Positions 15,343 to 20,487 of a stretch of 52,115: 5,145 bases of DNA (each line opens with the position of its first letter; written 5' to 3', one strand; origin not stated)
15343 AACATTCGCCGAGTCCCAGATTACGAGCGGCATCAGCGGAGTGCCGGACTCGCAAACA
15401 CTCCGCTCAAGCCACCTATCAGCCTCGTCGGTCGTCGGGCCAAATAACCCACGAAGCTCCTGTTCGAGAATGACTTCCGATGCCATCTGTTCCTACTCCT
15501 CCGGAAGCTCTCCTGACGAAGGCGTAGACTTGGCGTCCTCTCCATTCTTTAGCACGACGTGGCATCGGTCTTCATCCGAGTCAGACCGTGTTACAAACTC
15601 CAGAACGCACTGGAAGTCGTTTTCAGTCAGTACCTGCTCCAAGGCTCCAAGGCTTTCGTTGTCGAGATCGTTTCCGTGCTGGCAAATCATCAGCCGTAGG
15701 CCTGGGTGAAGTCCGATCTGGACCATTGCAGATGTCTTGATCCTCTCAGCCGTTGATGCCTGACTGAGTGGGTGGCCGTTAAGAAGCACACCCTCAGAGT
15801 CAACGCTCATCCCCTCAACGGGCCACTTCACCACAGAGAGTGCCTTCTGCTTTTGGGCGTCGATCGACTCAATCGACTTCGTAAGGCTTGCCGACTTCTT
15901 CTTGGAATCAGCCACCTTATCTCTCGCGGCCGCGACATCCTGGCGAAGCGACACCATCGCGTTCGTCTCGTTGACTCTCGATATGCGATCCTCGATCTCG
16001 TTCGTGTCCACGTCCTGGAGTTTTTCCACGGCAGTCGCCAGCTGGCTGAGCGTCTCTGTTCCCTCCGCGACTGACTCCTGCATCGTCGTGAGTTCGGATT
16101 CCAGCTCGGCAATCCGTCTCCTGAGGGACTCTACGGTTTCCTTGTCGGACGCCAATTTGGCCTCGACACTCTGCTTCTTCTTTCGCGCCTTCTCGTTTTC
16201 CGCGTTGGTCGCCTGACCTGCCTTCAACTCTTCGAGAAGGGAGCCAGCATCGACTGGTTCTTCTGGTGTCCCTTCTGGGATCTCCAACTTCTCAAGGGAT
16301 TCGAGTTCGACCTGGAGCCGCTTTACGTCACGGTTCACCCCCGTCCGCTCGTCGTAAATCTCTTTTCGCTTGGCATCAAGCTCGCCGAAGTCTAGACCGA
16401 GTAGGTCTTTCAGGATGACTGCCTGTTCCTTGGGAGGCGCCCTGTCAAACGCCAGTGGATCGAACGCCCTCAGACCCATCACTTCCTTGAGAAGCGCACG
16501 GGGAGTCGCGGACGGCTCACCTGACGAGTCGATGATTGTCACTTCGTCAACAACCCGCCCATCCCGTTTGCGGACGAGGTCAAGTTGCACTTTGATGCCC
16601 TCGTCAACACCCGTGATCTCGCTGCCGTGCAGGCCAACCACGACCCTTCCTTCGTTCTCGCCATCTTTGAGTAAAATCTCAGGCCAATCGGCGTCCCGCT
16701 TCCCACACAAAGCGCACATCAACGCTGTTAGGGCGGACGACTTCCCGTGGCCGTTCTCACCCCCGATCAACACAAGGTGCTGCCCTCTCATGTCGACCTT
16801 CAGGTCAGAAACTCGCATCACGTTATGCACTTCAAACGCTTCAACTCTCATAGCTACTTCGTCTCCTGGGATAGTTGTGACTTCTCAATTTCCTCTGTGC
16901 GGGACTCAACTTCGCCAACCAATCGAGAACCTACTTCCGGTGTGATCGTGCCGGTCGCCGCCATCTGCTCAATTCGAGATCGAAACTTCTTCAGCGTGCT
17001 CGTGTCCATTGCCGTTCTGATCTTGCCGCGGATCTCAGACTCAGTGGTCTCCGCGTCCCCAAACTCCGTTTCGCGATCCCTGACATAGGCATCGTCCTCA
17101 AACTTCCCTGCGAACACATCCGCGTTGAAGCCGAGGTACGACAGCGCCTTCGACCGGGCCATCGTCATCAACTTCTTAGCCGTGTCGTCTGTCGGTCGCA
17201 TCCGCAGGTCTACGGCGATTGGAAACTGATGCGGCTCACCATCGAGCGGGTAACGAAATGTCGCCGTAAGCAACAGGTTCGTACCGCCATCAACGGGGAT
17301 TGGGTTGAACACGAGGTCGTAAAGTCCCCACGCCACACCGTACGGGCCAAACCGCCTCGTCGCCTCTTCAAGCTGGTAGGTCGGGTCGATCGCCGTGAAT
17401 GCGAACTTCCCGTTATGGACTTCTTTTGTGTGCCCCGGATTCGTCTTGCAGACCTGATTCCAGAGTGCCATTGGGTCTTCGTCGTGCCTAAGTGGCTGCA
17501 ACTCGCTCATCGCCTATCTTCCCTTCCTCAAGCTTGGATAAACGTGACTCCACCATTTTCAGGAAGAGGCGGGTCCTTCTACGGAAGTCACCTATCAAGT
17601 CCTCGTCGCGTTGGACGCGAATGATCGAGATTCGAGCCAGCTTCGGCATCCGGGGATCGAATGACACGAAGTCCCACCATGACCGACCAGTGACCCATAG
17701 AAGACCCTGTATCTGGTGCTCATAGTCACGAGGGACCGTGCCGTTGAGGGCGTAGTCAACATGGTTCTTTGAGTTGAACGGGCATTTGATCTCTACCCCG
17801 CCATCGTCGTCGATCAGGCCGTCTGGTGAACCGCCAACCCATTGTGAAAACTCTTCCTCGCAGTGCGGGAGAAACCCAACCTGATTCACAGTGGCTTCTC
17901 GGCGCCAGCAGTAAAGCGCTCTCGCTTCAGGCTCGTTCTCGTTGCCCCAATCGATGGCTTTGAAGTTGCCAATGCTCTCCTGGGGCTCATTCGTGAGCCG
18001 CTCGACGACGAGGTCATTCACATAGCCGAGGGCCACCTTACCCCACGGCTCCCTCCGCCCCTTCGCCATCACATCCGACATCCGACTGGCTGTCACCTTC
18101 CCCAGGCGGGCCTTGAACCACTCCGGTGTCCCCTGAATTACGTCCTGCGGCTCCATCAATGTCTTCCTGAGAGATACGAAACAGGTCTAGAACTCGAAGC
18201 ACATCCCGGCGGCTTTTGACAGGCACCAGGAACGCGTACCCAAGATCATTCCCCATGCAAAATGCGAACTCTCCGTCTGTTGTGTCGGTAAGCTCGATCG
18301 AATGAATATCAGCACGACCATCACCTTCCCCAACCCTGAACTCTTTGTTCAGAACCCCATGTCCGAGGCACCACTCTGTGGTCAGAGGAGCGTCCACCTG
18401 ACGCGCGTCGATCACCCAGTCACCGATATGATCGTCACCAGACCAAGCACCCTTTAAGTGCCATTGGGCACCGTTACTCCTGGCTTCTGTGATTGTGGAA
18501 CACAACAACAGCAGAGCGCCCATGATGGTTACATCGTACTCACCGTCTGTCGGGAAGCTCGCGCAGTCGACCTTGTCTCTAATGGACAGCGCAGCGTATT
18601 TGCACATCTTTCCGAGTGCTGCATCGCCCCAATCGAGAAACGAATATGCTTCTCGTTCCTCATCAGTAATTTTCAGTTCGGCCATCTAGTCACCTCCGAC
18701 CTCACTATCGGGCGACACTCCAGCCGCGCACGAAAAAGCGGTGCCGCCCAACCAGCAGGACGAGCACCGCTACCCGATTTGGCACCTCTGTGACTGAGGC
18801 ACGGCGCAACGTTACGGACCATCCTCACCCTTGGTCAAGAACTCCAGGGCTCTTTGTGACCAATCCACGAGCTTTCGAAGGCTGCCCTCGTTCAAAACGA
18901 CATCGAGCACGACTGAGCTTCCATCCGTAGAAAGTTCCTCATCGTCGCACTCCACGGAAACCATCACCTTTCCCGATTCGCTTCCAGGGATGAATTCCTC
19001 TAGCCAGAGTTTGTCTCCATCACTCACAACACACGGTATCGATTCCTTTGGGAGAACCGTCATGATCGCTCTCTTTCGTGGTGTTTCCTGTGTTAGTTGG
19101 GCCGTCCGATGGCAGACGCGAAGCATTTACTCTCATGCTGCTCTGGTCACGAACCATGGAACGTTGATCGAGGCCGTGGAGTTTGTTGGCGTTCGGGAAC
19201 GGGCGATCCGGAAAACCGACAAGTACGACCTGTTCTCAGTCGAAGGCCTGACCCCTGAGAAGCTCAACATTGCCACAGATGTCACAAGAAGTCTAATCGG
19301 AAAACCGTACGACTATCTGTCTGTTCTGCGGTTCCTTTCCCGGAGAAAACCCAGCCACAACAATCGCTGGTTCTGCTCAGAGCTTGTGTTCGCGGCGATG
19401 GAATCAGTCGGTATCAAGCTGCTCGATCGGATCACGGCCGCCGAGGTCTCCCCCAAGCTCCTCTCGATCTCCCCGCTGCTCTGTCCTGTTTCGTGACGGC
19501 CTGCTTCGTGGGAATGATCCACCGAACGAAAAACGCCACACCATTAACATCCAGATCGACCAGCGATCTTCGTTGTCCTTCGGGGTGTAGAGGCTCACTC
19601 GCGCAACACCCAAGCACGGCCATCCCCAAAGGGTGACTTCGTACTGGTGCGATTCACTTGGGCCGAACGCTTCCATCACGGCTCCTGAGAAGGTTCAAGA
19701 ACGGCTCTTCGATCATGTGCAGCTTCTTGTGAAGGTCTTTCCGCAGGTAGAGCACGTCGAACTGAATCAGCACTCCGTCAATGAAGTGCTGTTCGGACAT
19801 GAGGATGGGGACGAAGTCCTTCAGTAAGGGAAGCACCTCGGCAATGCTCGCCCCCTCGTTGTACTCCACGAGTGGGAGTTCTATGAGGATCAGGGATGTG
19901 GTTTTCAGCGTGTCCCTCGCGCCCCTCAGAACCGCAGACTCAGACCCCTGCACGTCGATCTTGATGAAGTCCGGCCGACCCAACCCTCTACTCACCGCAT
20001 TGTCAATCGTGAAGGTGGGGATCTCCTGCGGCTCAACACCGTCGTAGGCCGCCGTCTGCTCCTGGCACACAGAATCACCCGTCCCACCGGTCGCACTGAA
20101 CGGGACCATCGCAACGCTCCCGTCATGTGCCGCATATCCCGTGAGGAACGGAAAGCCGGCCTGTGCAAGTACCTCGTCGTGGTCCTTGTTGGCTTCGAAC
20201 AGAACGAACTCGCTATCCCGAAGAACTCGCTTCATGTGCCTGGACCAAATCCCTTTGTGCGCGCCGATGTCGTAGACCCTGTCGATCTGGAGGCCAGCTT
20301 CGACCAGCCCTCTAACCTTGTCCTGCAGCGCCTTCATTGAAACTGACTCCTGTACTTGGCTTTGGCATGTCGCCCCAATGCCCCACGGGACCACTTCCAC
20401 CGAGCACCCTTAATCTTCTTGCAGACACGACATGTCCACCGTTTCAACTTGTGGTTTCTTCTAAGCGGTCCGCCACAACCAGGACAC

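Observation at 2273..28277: Nine copies of the bipartite motif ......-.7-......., each oriented with its downstream gene: a candidate phage-specific promoter with -24/-12-like geometry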

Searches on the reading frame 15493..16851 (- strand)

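Call 10: search_protein_families(library=pfam, proteins=[window:15493-16851:-], max_evalue=0.01)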
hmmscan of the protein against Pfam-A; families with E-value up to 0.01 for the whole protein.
window:15493-16851:- (452 aa): 8 families
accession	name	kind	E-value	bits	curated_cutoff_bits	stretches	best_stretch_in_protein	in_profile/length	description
PF13476.12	AAA_23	-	1.2e-08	36.3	27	1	8-254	4-200/201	AAA domain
PF13555.12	AAA_29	-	0.00061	19.9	27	1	13-53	11-51/61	P-loop containing region of AAA domain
PF13175.12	AAA_15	-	0.00095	19.3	32.1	0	1-45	1-44/374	AAA ATPase domain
PF00261.25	Tropomyosin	-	0.0011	18.9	38.6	1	215-339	18-146/242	Tropomyosin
PF04513.17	Baculo_PEP_C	-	0.004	17.6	38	1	237-291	80-128/140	Baculovirus polyhedron envelope protein, PEP, C terminus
PF00005.33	ABC_tran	-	0.0064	17.5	25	0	16-45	3-32/137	ABC transporter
PF02601.20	Exonuc_VII_L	-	0.0072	16.3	35.9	0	219-373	150-293/315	Exonuclease VII, large subunit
PF02686.20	GatC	-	0.0074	16.9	23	0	259-313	4-52/66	Glu-tRNAGln amidotransferase C subunit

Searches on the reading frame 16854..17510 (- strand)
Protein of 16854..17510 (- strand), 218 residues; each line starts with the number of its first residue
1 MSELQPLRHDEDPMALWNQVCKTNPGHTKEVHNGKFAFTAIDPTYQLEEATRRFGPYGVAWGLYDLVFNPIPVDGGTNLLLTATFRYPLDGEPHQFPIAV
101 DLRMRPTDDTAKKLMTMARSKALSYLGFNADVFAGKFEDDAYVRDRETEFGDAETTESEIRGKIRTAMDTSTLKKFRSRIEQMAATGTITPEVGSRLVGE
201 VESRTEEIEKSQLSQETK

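Call 10: search_protein_families(library=pfam, proteins=[window:16854-17510:-], max_evalue=0.01)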
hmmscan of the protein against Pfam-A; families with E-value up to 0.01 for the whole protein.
window:16854-17510:- (218 aa): 0 families

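Call 14: search_protein_families(library=pfam, proteins=[window:16854-17510:-], max_evalue=0.01)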
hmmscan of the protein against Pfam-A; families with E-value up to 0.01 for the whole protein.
window:16854-17510:- (218 aa): 0 families

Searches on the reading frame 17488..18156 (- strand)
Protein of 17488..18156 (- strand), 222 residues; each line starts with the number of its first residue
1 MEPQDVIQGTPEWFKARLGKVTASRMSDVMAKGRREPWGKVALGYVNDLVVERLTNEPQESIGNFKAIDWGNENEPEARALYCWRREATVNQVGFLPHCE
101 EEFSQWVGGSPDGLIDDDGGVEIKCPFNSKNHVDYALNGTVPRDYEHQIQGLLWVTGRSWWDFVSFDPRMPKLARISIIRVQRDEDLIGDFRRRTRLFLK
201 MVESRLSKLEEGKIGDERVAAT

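Call 10: search_protein_families(library=pfam, proteins=[window:17488-18156:-], max_evalue=0.01)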
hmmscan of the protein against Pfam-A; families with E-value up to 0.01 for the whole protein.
window:17488-18156:- (222 aa): 1 family
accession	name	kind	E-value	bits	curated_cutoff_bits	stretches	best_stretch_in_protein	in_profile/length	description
PF09588.16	YqaJ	-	1.1e-21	78.1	22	1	12-158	1-149/150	YqaJ-like viral recombinase domain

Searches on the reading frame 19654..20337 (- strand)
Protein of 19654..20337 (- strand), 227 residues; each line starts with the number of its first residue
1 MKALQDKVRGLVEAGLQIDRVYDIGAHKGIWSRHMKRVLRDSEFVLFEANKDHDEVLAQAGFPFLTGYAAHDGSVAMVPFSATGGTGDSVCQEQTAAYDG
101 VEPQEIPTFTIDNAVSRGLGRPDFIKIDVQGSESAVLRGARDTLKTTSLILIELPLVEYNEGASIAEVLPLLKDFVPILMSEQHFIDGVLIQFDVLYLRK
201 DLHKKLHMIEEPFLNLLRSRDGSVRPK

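Call 10: search_protein_families(library=pfam, proteins=[window:19654-20337:-], max_evalue=0.01)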
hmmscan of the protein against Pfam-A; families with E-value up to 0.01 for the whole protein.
window:19654-20337:- (227 aa): 1 family
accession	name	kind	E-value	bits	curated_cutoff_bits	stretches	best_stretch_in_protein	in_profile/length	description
PF05050.19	Methyltransf_21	-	1.2e-14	55.3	22.7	1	23-174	1-168/173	Methyltransferase FkbM domain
